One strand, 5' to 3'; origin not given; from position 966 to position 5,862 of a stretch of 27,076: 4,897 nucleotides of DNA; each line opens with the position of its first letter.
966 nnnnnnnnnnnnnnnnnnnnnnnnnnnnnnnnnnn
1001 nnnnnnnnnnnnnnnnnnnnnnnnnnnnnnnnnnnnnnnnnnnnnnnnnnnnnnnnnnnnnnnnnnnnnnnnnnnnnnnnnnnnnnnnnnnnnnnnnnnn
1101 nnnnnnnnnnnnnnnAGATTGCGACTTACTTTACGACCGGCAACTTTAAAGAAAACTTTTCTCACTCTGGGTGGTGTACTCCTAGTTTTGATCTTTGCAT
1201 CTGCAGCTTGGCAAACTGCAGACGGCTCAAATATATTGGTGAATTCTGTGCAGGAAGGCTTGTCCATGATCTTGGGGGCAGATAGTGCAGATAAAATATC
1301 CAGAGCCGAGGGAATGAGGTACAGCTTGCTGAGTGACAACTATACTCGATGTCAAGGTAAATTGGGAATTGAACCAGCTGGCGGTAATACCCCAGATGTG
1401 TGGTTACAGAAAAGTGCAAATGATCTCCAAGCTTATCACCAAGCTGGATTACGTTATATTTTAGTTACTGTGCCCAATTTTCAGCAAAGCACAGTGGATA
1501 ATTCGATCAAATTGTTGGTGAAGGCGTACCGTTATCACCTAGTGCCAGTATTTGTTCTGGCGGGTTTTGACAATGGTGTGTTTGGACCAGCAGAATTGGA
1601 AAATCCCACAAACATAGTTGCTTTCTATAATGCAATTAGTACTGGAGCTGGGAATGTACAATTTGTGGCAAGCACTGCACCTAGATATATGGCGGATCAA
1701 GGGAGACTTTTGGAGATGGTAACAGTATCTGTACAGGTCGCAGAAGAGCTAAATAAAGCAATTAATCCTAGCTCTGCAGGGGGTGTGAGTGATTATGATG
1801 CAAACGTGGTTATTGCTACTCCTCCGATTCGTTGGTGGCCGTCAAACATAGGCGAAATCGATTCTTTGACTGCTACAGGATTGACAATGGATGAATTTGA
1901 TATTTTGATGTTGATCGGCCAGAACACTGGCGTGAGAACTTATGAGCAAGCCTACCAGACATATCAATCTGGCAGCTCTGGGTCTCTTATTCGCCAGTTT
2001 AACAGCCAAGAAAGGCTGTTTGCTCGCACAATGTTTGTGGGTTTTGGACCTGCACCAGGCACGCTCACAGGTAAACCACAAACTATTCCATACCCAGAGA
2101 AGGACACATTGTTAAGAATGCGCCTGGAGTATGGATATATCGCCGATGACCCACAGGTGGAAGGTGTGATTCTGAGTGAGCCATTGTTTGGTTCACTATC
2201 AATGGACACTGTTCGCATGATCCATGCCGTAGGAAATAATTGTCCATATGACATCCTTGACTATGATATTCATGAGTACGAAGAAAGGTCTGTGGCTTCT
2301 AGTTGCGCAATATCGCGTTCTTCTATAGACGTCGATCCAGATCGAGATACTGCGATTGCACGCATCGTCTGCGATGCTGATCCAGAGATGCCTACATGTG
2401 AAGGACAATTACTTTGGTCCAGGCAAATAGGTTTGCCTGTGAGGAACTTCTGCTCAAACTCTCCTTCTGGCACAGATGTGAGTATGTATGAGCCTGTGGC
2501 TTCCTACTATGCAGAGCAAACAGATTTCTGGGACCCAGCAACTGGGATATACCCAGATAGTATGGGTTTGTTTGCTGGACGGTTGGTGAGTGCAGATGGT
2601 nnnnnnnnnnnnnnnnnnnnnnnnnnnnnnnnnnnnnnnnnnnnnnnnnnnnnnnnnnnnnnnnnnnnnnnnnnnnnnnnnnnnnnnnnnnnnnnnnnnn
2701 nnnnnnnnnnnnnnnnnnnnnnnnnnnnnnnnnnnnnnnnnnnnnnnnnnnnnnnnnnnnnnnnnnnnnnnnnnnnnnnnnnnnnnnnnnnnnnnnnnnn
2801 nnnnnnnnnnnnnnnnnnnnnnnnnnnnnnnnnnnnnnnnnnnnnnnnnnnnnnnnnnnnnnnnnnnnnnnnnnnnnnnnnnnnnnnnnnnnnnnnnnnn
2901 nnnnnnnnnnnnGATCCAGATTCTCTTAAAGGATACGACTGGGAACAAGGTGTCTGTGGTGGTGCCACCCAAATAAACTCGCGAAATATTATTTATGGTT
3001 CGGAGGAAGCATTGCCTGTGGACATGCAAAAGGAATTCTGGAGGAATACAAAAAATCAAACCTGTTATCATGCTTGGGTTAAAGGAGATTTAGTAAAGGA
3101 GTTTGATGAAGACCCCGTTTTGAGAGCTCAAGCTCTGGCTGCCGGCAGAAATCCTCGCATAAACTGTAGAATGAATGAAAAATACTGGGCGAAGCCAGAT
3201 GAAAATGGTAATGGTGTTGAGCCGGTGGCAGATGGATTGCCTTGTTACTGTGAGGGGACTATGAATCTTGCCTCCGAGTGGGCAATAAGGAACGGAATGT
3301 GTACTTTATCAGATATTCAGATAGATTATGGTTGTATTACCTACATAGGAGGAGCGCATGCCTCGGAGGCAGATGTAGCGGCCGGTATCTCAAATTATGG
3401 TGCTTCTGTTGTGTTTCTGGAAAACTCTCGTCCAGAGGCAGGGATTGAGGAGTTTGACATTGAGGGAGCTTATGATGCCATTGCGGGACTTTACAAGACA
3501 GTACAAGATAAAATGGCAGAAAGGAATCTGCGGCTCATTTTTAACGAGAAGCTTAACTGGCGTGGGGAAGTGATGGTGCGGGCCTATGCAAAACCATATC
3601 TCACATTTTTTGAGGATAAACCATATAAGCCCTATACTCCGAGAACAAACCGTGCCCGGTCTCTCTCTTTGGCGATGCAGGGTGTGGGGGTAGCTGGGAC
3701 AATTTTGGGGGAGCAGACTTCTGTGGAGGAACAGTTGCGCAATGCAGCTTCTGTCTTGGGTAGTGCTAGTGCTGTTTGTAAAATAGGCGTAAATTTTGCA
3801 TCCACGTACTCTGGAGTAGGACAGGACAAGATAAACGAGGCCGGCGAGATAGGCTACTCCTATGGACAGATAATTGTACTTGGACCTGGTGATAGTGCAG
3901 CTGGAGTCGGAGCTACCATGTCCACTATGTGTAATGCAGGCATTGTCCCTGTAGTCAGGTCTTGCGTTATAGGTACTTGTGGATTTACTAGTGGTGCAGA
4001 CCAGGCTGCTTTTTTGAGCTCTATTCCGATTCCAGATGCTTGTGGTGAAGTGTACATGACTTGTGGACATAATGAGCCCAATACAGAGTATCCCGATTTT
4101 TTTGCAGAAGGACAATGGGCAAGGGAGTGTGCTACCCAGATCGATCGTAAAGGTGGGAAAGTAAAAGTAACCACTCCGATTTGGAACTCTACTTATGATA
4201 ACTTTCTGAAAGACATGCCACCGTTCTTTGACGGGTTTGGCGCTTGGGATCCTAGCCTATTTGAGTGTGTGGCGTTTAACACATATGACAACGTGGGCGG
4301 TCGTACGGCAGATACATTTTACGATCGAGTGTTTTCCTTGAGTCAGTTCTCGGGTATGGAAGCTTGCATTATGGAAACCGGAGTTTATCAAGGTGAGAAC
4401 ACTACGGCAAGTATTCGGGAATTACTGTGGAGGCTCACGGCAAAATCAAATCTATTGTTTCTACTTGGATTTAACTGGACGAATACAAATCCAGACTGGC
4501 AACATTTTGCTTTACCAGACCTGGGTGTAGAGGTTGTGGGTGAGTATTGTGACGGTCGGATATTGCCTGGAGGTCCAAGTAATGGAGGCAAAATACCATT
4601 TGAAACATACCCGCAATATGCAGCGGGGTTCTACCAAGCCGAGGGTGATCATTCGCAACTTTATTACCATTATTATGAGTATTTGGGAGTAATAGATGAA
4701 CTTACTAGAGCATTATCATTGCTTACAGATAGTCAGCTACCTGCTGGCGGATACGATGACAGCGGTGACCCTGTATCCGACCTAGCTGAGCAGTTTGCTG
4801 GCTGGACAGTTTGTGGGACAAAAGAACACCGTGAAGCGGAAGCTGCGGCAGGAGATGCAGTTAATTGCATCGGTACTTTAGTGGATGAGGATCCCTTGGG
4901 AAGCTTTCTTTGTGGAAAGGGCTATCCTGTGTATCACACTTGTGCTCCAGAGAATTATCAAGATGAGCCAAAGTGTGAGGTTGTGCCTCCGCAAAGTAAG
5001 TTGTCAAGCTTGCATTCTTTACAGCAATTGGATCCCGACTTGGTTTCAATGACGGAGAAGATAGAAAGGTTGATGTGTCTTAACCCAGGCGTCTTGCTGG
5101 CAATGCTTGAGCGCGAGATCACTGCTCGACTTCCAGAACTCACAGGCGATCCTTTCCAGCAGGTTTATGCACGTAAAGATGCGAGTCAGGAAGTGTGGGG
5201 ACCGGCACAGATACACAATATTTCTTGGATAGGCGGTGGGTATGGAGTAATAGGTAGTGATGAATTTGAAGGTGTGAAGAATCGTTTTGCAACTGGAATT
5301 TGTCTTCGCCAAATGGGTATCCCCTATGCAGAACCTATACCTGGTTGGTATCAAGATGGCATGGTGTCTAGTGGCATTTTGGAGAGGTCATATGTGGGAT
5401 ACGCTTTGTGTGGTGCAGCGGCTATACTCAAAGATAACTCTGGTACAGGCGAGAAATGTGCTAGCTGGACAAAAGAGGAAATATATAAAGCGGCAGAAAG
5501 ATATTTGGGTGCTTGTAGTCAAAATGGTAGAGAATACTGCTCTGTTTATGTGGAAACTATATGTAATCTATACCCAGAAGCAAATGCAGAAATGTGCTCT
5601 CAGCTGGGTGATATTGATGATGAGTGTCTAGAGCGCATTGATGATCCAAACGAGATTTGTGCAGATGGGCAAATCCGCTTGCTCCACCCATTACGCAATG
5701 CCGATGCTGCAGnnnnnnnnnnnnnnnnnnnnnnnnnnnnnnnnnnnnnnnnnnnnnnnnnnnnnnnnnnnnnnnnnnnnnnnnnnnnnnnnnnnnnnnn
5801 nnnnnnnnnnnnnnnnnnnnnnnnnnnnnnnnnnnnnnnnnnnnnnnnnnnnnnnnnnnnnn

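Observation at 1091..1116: Giant hydrolase gene: promoter-positioned ATG is one T out of frame (MSFF-stop overlapping the TTG start)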

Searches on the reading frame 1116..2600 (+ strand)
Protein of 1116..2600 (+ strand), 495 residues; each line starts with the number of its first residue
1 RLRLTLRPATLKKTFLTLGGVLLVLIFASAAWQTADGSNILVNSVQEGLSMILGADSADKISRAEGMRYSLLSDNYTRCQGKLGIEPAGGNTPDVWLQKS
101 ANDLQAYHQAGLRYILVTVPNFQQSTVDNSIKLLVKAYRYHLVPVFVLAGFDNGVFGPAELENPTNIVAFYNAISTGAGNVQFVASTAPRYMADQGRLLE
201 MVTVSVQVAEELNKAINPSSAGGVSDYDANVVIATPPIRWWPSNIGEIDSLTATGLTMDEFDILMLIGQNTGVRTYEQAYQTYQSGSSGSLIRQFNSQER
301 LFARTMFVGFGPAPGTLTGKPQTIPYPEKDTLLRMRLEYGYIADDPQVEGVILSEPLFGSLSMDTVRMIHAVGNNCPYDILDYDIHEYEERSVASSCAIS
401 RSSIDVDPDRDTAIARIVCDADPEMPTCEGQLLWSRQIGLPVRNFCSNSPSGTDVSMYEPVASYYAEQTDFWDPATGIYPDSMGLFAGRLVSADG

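Call 48: find_related_loci(query=A2, collection=metagenome_contigs, flank=3000)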
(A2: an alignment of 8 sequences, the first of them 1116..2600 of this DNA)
Query A2 (495 aa) in metagenome_contigs; peptide patterns used: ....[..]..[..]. (x = any residue, [..] = any of these).
26 stretches matched a pattern; 2 encode a relative of the query (tblastn E <= 1e-3); 2 distinct loci.
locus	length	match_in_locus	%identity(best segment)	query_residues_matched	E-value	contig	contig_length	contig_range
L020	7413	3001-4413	24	49-495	6e-30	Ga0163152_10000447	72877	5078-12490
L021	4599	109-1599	24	22-456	8e-19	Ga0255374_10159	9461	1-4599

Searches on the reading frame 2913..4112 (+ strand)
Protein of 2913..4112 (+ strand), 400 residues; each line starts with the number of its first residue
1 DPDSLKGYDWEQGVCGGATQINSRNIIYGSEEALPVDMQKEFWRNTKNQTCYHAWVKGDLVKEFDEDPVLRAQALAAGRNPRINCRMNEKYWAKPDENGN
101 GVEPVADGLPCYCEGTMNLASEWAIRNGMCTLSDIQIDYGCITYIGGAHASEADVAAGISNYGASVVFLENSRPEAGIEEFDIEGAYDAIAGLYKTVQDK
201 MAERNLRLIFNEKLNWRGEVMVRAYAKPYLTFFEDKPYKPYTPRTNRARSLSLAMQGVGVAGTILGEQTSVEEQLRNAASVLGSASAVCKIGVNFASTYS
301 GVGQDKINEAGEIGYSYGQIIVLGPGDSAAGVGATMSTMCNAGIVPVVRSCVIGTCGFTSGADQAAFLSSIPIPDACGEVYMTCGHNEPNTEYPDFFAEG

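Call 63: search_protein_families(library=pfam, proteins=[window:2913-4112:+], max_evalue=1)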
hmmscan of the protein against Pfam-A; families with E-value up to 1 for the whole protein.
window:2913-4112:+ (400 aa): 1 family
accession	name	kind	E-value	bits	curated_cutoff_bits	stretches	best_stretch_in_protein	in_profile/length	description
PF05721.19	PhyH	-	0.096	13.4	22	1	33-154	32-155/213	Phytanoyl-CoA dioxygenase (PhyH)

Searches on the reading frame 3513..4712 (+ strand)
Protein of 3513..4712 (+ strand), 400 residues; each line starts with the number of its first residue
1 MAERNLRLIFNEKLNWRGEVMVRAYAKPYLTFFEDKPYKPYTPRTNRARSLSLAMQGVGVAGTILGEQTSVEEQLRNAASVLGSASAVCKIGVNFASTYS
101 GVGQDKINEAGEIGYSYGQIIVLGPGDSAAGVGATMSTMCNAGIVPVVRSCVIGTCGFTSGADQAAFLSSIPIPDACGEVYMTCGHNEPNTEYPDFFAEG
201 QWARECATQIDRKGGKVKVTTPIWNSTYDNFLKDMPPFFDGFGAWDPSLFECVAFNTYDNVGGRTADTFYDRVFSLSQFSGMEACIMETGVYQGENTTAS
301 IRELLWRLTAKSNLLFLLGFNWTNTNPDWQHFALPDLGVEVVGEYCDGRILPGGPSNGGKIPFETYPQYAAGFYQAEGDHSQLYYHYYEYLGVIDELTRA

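Call 80: search_solved_structures(query=window:3513-4712:+, max_evalue=1)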
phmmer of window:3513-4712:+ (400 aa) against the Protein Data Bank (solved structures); distinct sequences matched with E-value up to 1: 0.

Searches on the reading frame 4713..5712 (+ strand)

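Call 81: search_solved_structures(query=window:4713-5712:+, max_evalue=1)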
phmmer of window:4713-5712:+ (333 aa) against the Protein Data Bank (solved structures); distinct sequences matched with E-value up to 1: 0.
